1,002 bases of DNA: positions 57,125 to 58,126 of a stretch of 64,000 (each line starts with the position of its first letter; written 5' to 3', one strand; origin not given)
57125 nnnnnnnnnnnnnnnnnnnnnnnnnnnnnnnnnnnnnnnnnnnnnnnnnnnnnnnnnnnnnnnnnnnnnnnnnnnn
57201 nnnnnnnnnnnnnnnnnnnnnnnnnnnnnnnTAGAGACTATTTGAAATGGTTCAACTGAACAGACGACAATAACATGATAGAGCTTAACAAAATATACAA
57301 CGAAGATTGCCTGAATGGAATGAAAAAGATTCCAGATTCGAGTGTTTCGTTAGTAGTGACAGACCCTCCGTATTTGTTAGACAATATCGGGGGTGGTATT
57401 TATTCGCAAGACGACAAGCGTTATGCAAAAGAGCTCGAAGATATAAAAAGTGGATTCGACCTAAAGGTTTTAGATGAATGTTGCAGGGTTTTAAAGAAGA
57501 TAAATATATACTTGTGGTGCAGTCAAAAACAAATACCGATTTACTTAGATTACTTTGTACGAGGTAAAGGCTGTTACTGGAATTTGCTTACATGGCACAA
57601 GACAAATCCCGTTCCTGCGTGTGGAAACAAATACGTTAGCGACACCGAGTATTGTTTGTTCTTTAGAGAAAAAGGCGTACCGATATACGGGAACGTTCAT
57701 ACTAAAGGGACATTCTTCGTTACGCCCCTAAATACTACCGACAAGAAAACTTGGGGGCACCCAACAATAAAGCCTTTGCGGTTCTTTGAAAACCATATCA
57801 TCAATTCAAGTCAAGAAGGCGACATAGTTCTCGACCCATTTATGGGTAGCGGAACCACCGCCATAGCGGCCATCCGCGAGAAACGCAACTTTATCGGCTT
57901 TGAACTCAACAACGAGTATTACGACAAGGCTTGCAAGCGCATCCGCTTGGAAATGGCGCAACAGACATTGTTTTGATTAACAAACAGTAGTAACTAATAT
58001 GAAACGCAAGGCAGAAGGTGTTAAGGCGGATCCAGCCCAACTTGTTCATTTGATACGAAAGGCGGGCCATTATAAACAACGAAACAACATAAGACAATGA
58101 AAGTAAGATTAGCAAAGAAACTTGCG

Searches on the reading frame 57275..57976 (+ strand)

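Call 12: search_protein_families(library=phrogs, proteins=[window:57275-57976:+], max_evalue=0.001)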
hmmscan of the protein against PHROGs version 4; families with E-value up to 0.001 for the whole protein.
window:57275-57976:+ (233 aa): 13 families
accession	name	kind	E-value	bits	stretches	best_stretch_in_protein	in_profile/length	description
phrog_67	-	other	3.9e-63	215.7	1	1-230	120-350/743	DNA methyltransferase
phrog_498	-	other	3.4e-31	109.4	1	21-224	220-421/633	DNA methyltransferase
phrog_3008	-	other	5e-21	76.1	1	155-229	143-217/244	DNA methyltransferase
phrog_18293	-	other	1.3e-19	71.3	1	161-225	45-109/119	methyltransferase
phrog_8769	-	other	1.6e-15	57.7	1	180-224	10-54/71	methyltransferase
phrog_6952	-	other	3.8e-13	50.7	1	162-223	114-175/181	DNA methyltransferase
phrog_23148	-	unknown function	2.4e-12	48.2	1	139-225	59-148/165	-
phrog_23085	-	unknown function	8.9e-12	45.8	1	153-223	35-105/138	-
phrog_6025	-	other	4.9e-11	43.6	1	5-107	12-108/192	DNA methyltransferase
phrog_16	-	DNA, RNA and nucleotide metabolism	6.8e-10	38.8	1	155-231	841-920/986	DNA helicase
phrog_18146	-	other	5.3e-08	33.2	0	182-213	69-101/452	DNA methyltransferase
phrog_12862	-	unknown function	2.3e-06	28.6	1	4-34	2-32/149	-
phrog_12517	-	unknown function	0.00018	21.8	1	181-214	105-138/316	-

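Call 13: search_protein_families(library=pfam, proteins=[window:57275-57976:+], max_evalue=0.001)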
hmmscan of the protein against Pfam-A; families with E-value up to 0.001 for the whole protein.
window:57275-57976:+ (233 aa): 2 families
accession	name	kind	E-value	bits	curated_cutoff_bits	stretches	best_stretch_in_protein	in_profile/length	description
PF01555.25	N6_N4_Mtase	-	4.3e-33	115.6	26.7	1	24-219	1-219/221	DNA methylase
PF01170.24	UPF0020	-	0.00015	22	22.3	0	180-212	27-59/197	RMKL-like, methyltransferase domain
